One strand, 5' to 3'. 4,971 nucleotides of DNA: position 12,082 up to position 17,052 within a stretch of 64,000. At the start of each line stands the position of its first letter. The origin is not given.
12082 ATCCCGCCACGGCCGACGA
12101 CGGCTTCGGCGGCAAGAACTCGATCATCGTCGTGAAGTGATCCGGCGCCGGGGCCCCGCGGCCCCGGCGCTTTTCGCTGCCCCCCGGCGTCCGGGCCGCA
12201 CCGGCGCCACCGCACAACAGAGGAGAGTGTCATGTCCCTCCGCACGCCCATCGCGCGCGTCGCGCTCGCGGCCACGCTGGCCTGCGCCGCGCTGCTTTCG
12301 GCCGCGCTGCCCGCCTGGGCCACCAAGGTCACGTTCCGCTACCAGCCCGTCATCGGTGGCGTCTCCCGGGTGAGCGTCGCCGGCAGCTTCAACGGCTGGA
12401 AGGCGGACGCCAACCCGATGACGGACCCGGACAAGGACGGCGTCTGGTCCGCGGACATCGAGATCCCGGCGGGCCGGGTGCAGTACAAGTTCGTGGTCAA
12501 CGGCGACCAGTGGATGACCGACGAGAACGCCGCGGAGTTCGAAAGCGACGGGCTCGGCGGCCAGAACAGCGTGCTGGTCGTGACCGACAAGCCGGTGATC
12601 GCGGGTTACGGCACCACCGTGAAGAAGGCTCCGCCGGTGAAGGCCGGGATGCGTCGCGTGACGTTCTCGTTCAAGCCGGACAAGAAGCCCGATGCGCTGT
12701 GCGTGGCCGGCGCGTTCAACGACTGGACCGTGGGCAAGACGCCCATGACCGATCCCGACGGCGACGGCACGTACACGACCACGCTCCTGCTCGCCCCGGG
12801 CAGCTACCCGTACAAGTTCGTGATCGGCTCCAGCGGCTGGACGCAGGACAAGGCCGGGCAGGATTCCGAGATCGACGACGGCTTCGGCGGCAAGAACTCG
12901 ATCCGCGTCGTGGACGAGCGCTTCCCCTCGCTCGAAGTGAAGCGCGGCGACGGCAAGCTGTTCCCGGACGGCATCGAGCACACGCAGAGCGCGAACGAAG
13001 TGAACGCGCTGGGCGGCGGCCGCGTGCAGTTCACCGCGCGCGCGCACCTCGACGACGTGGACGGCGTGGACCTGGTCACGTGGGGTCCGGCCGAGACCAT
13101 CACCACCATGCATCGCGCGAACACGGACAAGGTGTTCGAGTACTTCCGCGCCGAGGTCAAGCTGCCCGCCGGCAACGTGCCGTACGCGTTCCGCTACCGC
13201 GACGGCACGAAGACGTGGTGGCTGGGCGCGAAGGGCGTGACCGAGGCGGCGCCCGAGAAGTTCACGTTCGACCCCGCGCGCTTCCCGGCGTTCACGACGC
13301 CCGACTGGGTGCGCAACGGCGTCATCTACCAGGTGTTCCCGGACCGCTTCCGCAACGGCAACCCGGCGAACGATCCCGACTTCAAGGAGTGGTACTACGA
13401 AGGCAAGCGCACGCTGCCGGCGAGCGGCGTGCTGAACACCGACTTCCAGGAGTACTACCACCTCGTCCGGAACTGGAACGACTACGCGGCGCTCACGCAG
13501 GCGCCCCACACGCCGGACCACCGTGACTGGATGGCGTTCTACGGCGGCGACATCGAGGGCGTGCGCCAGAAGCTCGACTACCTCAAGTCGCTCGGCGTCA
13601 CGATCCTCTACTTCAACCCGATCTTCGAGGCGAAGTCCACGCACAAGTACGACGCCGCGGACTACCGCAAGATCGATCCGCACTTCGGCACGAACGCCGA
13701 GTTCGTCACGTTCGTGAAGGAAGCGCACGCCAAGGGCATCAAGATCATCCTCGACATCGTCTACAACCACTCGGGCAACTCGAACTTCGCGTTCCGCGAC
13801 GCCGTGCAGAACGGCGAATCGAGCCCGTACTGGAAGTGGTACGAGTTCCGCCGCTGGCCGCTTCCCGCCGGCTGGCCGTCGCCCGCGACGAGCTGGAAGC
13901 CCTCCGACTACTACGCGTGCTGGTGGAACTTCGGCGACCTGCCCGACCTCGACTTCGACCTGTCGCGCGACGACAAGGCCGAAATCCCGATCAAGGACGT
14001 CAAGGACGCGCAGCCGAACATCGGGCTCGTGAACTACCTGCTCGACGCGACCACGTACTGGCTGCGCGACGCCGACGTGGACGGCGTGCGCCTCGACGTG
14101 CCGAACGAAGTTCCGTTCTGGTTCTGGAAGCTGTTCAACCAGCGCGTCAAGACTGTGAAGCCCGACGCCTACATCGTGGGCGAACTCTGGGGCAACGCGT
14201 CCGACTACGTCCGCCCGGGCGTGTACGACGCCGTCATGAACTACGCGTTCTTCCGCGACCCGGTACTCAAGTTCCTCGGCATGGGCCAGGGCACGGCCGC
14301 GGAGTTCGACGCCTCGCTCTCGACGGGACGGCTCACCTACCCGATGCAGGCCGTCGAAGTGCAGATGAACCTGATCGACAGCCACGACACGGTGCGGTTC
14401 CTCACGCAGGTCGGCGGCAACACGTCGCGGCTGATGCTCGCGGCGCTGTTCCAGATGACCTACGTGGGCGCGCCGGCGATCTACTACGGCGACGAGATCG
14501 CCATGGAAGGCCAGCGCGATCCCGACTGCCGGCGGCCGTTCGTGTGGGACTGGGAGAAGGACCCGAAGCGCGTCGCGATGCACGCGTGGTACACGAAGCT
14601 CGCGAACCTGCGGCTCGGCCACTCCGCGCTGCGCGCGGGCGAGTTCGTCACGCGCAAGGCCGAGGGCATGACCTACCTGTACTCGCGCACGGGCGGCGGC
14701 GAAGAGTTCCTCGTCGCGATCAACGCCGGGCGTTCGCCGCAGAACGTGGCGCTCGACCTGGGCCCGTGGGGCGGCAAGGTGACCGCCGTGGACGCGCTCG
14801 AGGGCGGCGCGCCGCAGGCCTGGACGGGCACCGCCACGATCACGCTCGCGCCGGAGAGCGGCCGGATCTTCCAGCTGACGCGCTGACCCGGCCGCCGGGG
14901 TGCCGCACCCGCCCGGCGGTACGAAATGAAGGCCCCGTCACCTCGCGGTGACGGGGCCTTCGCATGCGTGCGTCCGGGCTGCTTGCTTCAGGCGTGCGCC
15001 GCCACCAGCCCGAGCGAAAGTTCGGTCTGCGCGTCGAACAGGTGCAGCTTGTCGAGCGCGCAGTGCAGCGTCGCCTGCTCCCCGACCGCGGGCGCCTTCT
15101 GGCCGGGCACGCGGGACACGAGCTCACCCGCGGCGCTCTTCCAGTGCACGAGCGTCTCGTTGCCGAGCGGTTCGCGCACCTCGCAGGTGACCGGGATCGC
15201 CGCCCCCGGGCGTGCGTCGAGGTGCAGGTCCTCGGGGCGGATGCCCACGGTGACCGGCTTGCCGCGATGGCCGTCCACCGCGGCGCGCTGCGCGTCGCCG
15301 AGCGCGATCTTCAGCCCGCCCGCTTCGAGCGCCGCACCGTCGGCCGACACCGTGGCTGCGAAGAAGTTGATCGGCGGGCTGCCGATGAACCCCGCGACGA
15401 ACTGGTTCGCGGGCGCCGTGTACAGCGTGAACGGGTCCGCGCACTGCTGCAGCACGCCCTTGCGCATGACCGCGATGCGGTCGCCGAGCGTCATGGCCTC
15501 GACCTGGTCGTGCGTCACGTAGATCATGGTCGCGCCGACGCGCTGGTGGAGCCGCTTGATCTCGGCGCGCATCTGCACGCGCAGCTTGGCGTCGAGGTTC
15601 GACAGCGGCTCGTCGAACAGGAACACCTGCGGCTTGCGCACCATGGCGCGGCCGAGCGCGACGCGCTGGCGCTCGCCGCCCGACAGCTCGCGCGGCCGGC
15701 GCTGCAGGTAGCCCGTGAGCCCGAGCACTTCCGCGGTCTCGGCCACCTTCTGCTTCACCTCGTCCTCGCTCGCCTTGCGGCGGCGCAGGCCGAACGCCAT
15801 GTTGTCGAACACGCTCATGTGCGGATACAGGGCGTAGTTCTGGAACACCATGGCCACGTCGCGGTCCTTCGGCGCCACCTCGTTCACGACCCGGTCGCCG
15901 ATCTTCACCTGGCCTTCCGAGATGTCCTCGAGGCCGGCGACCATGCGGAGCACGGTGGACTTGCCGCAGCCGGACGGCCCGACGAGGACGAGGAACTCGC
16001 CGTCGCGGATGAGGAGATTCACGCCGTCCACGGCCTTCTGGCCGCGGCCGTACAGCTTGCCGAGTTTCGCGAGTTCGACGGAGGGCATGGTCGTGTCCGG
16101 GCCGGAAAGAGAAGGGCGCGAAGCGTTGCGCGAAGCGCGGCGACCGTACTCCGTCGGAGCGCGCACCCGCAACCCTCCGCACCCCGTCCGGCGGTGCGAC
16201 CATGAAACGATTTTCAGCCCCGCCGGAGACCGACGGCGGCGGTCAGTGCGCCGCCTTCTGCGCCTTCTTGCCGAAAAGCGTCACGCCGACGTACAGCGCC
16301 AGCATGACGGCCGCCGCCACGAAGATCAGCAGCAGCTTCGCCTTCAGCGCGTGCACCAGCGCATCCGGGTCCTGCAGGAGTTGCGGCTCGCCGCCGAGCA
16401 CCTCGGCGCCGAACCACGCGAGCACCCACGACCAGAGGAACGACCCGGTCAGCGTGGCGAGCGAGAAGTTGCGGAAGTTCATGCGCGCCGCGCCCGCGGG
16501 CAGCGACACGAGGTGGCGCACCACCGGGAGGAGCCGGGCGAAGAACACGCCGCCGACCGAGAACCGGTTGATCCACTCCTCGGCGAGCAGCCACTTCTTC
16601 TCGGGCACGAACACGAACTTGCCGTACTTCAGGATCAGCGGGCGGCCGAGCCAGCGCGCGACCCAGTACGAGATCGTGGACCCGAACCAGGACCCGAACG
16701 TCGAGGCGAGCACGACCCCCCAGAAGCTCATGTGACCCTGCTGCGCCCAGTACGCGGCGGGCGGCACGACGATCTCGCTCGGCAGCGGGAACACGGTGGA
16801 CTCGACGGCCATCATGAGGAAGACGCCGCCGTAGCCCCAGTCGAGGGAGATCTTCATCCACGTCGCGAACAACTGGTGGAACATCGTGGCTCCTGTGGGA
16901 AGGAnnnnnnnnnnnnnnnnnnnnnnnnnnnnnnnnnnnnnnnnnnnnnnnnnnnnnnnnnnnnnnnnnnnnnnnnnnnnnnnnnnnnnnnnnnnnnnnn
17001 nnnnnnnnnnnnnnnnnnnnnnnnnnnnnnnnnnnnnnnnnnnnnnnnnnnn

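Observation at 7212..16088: CBM48-based, envelope-anchored alpha-glucan utilisation locus that does not follow the Sus (SusC/SusD) paradigm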

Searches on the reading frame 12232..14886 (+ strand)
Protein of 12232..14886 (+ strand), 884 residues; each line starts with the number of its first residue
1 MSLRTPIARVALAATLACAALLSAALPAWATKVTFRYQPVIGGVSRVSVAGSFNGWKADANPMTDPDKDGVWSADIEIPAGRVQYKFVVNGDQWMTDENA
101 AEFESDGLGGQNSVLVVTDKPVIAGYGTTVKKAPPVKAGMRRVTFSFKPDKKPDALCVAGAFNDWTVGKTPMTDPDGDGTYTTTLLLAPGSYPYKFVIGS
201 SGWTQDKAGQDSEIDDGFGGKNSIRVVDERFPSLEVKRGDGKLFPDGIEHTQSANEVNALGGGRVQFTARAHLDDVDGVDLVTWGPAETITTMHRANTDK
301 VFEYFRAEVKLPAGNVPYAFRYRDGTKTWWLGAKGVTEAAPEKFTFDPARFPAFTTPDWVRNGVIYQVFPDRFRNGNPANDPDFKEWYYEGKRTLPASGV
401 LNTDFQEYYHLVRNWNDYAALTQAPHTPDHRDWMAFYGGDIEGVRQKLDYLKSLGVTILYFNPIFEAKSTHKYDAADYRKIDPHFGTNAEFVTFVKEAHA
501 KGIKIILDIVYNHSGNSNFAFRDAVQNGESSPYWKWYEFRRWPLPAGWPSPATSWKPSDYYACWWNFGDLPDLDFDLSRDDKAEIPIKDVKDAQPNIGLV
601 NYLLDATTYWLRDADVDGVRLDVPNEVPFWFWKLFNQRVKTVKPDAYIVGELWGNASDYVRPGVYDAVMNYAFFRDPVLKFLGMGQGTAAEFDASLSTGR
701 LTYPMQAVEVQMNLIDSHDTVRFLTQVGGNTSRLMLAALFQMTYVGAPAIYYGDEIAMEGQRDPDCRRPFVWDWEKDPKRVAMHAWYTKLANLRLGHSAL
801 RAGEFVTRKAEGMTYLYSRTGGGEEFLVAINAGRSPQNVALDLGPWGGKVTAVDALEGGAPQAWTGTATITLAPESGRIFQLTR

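Call 7: search_protein_families(library=pfam, proteins=[window:12232-14886:+], max_evalue=0.01)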
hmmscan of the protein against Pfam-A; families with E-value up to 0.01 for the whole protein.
window:12232-14886:+ (884 aa): 8 families
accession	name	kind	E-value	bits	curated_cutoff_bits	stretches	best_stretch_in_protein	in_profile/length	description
PF00128.31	Alpha-amylase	-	2.4e-63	215.4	22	1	367-777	1-395/446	Alpha amylase, catalytic domain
PF16561.11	AMPK1_CBM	-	9.4e-17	61.4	26.8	2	43-120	10-82/85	Glycogen recognition site of AMP-activated protein kinase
PF22058.2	X25_BaPul_like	-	1.1e-13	51.5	27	2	160-214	13-67/87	Pullulanase X25 domain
PF02922.24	CBM_48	-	1e-10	42.2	22.4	1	46-93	24-74/83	Carbohydrate-binding module 48 (Isoamylase N-terminal domain)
PF02903.20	Alpha-amylase_N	-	2.8e-10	40.9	23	1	248-347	6-112/120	Alpha amylase, N-terminal ig-like domain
PF16760.10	CBM53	-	6.7e-06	26.7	27.6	0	47-81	13-51/57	Starch/carbohydrate-binding module (family 53)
PF16657.11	Malt_amylase_C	-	8.5e-06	26.2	27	1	813-876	12-72/75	Maltogenic Amylase, C-terminal domain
PF22026.2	Alpha-amylase_C_2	-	0.0023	18.7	27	1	809-876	7-74/78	Alpha-amylase C-terminal domain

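Call 10: search_protein_families(library=ncbifam, proteins=[window:12232-14886:+], max_evalue=0.1)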
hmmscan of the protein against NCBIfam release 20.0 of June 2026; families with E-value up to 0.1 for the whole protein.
window:12232-14886:+ (884 aa): 43 families (the best 25 are shown)
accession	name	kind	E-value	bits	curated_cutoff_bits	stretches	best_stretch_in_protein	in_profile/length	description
NF008051.0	PRK10785.1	equivalog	2.2e-104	349.9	568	1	288-880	46-604/607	maltodextrin glucosidase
NF041090.1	Cyc-maltodext_AglB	equivalog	8.9e-84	281.9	540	1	357-882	2-456/470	cyclomaltodextrinase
NF011083.0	PRK14510.1-2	equivalog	6.6e-71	239.2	1322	2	341-731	144-497/1186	bifunctional glycogen debranching protein GlgX/4-alpha-glucanotransferase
NF041321.1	Alpha-amyl_MalA_Halo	equivalog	7e-39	133.7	875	2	441-541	281-381/666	alpha-amylase MalA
TIGR02403.1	trehalose_treC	equivalog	6.1e-31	107.7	799.05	1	438-625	23-196/544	alpha,alpha-phosphotrehalase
TIGR02456.1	treS_nterm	equivalog_domain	1.1e-28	100.1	678.35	1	439-538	25-124/539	maltose alpha-D-glucosyltransferase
NF007051.0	PRK09505.1-1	equivalog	4e-27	94.5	864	2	434-521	231-333/686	alpha-amylase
TIGR02401.1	trehalose_TreY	equivalog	3.2e-26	91.9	498.65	1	444-539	18-118/838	malto-oligosyltrehalose synthase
NF007059.0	PRK09505.2-4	equivalog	6.2e-26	90.9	865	2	433-558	220-353/683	alpha-amylase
NF008183.0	PRK10933.1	subfamily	1.3e-25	90.1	535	1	438-625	29-203/551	alpha,alpha-phosphotrehalase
NF007060.0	PRK09505.2-5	equivalog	1.8e-25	89.1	790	2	434-520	227-328/690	alpha-amylase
NF051899.1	BetGalacBglAAgro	equivalog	1.4e-24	86.5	900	1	438-625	24-200/537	beta-galactosidase BglA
NF007053.0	PRK09505.1-3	equivalog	3.3e-23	81.7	1269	2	430-528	219-332/687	alpha-amylase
TIGR02402.1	trehalose_TreZ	equivalog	1.9e-20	72.7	538.8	2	439-517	109-192/545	malto-oligosyltrehalose trehalohydrolase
NF007052.0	PRK09505.1-2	equivalog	1.2e-19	70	749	2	433-569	220-363/677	alpha-amylase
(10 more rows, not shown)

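Call 73: search_solved_structures(query=window:12232-14883:+, max_evalue=1e-20, show_alignments=1)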
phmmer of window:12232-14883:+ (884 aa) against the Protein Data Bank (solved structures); distinct sequences matched with E-value up to 1e-20: 102 (the best 60 are shown).
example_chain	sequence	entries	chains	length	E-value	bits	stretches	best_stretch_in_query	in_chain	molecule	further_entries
1jf5_A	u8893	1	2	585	2.7e-111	376.2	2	596-880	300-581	ALPHA AMYLASE II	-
1jf6_A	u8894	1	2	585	2.9e-111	376.1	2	597-880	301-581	ALPHA AMYLASE II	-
1bvz_A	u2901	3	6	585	4e-111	375.7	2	597-880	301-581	PROTEIN (ALPHA-AMYLASE II) | ALPHA-AMYLASE II | Neopullulanase 2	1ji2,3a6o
1wzm_A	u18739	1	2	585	9.9e-111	374.4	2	597-880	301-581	Alpha-amylase II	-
1wzk_A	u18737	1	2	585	1.8e-110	373.5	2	597-880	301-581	Alpha-amylase II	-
1jib_A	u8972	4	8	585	1.8e-110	373.5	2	597-880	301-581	NEOPULLULANASE | ALPHA-AMYLASE II | Neopullulanase 2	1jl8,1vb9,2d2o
1g1y_A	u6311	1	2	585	3e-110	372.8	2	597-880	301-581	ALPHA-AMYLASE II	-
1wzl_A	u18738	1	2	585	3.8e-110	372.4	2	597-880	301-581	Alpha-amylase II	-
1vfm_A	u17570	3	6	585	8.3e-110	371.3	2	597-880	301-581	Neopullulanase 2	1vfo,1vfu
1sma_A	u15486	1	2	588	3.6e-106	359.3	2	593-859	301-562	MALTOGENIC AMYLASE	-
1gvi_A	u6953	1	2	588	4.6e-105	355.6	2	593-859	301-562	MALTOGENIC AMYLASE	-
1j0h_A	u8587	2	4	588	2.9e-102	346.3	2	593-847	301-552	neopullulanase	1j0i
1j0j_A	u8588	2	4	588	7.5e-102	345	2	593-847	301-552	neopullulanase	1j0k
1ea9_C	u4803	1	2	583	7.1e-98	331.8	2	599-840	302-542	CYCLOMALTODEXTRINASE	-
5ot1_A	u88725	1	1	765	3.7e-81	276.5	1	344-846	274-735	Pullulanase type II, GH13 family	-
9fyz_A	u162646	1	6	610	1.1e-32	116.1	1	429-847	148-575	Neopullulanase SusA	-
3k8k_A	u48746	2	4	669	1.3e-30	109.3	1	439-563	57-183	Alpha-amylase, susG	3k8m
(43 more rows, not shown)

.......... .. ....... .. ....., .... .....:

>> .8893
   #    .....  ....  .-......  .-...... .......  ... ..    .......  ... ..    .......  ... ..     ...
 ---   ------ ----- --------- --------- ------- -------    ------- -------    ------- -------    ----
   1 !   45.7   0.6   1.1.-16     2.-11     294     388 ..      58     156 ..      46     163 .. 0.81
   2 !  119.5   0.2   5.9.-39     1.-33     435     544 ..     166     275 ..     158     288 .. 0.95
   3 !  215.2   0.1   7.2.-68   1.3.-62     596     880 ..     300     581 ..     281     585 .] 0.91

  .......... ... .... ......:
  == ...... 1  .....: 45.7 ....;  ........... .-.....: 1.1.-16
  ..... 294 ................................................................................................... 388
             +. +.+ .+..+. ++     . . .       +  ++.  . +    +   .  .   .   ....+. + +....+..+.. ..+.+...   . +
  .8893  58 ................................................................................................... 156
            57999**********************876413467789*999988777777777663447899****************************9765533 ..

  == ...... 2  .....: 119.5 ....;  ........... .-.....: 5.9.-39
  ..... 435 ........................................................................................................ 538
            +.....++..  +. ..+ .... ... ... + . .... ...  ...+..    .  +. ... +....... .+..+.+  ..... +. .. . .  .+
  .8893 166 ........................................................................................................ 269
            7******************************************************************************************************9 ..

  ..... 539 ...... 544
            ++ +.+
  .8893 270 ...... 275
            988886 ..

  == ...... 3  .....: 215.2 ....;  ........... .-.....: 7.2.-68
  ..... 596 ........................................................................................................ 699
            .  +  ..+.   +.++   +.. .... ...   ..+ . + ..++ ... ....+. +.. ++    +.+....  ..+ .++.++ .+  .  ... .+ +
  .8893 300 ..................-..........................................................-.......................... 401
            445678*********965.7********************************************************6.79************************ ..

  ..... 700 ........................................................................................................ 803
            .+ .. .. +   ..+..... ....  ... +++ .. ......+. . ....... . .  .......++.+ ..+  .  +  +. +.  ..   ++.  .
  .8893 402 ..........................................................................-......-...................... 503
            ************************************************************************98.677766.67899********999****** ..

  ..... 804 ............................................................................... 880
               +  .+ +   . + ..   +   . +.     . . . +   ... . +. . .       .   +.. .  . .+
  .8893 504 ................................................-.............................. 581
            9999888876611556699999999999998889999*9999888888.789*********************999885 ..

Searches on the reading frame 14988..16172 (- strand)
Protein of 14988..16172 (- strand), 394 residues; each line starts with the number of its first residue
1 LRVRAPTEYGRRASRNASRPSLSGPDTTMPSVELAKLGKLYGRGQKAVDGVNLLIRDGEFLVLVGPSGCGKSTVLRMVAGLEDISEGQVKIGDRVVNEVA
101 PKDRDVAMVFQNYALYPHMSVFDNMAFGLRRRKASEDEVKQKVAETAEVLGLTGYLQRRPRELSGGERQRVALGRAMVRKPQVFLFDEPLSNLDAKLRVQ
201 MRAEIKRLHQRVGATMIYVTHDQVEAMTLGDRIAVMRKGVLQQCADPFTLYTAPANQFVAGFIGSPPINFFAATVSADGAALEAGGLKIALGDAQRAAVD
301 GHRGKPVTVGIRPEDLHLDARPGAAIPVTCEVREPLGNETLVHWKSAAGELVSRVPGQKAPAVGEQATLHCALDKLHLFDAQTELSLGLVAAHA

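Call 7: search_protein_families(library=pfam, proteins=[window:14988-16172:-], max_evalue=0.01)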
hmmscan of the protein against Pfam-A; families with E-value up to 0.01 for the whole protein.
window:14988-16172:- (394 aa): 13 families
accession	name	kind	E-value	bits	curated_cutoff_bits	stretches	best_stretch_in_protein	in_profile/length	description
PF00005.33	ABC_tran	-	5.8e-32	111.6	25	1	49-190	2-136/137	ABC transporter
PF17912.7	OB_MalK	-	2.1e-15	57.8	27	1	264-316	1-53/53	MalK OB fold domain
PF08402.16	TOBE_2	-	2e-10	41.1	21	1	309-379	1-76/76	TOBE domain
PF02463.25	SMC_N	-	5.1e-07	29.8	40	1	58-232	24-210/220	RecF/RecN/SMC N terminal domain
PF13304.12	AAA_21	-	1.1e-05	26.1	27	0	60-125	1-63/304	AAA domain, putative AbiEii toxin, Type IV TA system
PF17850.7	CysA_C_terminal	-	1.2e-05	26.2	29.7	1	269-318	1-43/43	CysA C-terminal regulatory domain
PF20703.3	nSTAND1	-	0.00023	21.4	27.1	1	41-112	17-87/379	Novel STAND NTPase 1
PF03459.23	TOBE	-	0.00025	21.6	22.3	1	326-370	7-56/64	TOBE domain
PF03215.21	Rad17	-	0.00045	20.7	23.8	1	53-124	40-111/186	Rad17 P-loop domain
PF13401.12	AAA_22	-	0.00056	20.7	27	1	57-92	4-33/130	AAA domain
PF03193.22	RsgA_GTPase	-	0.0046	17.2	30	1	52-90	101-138/174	RsgA GTPase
PF00004.35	AAA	-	0.0068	17.3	21.2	0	62-143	2-84/131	ATPase family associated with various cellular activities (AAA)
PF13481.12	AAA_25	-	0.0072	16.4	27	0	53-75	28-50/195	AAA domain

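Call 10: search_protein_families(library=ncbifam, proteins=[window:14988-16172:-], max_evalue=0.1)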
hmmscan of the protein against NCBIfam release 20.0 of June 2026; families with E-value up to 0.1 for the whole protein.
window:14988-16172:- (394 aa): 192 families (the best 25 are shown)
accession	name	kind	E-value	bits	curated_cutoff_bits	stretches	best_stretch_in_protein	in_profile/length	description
NF008653.0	PRK11650.1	subfamily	2e-143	477.8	432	1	29-384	1-352/357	sn-glycerol-3-phosphate ABC transporter ATP-binding protein UgpC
NF008233.0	PRK11000.1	equivalog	3e-117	391.6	568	1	29-382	1-356/369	maltose/maltodextrin ABC transporter ATP-binding protein MalK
NF006987.0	PRK09452.1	equivalog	2.5e-96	322.6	482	1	27-319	13-302/378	spermidine/putrescine ABC transporter ATP-binding protein PotA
NF040933.2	ABC_arch_GlcV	equivalog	1.8e-92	310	450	1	32-322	3-292/357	glucose ABC transporter ATP-binding protein GlcV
TIGR01187.1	potA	subfamily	2.8e-91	306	355.6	1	63-320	1-256/325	polyamine ABC transporter ATP-binding protein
TIGR03265.1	PhnT2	equivalog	7.2e-91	305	457.7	1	32-333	5-297/353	putative 2-aminoethylphosphonate ABC transporter ATP-binding protein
NF043075.1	MMSYN1_0197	equivalog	1e-86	291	550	1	32-321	3-283/341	spermidine/putrescine ABC transporter ATP-binding protein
NF008513.0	PRK11432.1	equivalog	1.4e-84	284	496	1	32-345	7-314/351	ferric ABC transporter ATP-binding protein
TIGR03258.1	PhnT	equivalog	3.5e-80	269.7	499.15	1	34-363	11-331/359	2-aminoethylphosphonate ABC transport system ATP-binding subunit PhnT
NF008621.0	PRK11607.1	equivalog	6e-79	265.6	613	1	18-322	6-308/377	putrescine ABC transporter ATP-binding subunit PotG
NF040840.2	tungstate_WtpC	equivalog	2.9e-78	263.6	440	1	49-320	17-280/347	tungstate ABC transporter ATP-binding protein WtpC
TIGR00968.1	3a0106s01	subfamily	1.7e-74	250.3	342.75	1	33-265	2-233/237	sulfate ABC transporter ATP-binding protein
NF008105.0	PRK10851.1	equivalog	2.1e-69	234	502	1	31-334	2-298/362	sulfate/thiosulfate ABC transporter ATP-binding protein CysA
TIGR01186.1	proV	subfamily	2.9e-61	207.6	326.6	1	44-265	5-232/363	betaine/proline/choline family ABC transporter ATP-binding protein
TIGR03415.1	ABC_choXWV_ATP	equivalog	3.4e-57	194.1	483.75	1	47-275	39-279/382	choline ABC transporter ATP-binding protein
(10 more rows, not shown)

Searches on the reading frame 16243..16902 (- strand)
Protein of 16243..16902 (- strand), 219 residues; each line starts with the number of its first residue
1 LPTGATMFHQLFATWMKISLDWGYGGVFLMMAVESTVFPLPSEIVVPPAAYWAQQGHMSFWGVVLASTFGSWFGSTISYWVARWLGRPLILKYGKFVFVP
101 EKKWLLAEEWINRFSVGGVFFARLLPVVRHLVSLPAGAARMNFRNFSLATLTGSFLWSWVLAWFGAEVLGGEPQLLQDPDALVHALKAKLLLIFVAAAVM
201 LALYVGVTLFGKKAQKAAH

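Call 9: search_protein_families(library=pfam, proteins=[window:16243-16902:-], max_evalue=0.001)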
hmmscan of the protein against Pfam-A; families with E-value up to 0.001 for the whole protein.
window:16243-16902:- (219 aa): 1 family
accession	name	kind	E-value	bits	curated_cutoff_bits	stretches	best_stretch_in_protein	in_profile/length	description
PF09335.16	VTT_dom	-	1.6e-20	74.3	33.9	1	53-166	14-122/123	VTT domain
